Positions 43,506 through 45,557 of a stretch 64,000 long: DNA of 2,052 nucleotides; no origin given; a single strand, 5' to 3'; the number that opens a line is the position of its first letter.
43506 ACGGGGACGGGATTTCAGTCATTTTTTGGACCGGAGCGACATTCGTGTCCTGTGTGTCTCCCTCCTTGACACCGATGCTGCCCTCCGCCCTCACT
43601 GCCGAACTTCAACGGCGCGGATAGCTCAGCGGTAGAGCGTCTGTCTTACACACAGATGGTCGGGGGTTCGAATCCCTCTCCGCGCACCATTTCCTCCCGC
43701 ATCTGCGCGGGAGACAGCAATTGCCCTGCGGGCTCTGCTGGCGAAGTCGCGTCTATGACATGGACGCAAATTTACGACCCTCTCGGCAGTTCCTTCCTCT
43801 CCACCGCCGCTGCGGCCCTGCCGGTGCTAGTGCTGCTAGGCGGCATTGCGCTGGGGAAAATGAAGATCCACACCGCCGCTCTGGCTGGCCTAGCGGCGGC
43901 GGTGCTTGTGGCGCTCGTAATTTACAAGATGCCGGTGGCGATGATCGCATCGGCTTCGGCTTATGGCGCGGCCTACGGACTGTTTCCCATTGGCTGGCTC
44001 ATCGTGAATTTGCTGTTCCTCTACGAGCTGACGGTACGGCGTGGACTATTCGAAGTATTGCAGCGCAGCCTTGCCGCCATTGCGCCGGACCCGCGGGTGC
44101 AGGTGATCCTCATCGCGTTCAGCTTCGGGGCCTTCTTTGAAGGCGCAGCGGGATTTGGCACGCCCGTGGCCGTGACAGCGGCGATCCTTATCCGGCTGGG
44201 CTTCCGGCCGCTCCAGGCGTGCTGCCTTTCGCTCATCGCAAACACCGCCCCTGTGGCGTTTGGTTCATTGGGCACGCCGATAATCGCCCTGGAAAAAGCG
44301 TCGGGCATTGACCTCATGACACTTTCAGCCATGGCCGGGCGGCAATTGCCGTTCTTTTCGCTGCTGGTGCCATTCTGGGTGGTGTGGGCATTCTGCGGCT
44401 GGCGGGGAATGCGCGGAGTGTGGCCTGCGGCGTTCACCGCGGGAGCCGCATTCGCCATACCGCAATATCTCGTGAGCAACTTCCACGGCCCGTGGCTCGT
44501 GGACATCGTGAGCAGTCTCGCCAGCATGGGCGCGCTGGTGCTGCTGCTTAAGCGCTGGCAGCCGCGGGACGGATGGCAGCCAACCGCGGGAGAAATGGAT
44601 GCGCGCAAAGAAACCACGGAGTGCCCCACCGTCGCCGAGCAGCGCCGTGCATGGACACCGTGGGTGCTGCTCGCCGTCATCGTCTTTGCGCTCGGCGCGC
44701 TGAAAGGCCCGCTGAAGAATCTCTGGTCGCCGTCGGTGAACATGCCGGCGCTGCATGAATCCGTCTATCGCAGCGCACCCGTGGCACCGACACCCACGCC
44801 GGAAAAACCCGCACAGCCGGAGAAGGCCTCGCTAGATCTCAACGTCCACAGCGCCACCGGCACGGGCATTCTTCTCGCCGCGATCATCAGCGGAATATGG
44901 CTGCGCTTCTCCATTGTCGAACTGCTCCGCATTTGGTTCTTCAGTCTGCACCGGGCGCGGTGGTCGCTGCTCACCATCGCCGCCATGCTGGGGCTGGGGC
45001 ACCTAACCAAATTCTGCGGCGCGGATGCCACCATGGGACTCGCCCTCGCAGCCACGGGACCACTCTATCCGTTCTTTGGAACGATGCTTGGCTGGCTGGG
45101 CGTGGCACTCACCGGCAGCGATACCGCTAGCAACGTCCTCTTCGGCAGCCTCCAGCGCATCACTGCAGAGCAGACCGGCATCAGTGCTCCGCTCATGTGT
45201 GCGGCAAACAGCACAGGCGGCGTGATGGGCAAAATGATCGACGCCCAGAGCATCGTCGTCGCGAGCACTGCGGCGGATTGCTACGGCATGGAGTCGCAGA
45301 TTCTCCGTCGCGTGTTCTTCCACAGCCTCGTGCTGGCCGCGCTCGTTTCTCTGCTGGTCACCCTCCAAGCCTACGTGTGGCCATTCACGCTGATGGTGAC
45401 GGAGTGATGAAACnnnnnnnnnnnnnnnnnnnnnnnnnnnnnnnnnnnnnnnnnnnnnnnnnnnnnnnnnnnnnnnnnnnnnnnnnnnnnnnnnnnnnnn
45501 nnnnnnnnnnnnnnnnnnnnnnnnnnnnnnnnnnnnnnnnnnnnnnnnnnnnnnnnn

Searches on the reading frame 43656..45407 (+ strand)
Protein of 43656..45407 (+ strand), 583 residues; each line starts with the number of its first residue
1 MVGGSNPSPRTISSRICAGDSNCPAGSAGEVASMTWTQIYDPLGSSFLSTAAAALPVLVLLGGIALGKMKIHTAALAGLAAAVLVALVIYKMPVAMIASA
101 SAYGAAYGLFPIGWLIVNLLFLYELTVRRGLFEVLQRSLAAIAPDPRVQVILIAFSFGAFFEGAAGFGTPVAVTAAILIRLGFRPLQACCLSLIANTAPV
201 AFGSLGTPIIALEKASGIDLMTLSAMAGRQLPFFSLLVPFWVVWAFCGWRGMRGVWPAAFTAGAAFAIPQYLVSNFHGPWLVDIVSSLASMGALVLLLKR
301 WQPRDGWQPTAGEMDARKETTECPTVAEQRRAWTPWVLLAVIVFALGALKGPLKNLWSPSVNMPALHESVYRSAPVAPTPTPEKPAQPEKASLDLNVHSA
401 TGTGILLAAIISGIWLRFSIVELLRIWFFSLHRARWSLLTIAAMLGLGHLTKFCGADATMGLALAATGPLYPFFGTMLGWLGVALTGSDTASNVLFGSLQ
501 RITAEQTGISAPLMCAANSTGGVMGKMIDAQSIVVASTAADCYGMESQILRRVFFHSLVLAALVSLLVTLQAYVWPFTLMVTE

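Call 73: search_protein_families(library=pfam, proteins=[window:43656-45407:+], max_evalue=0.001)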
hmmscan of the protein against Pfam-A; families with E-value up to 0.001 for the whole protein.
window:43656-45407:+ (583 aa): 1 family
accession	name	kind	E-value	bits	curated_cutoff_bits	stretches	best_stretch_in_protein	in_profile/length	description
PF02652.20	Lactate_perm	-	1.5e-147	493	27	1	49-571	2-522/522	L-lactate permease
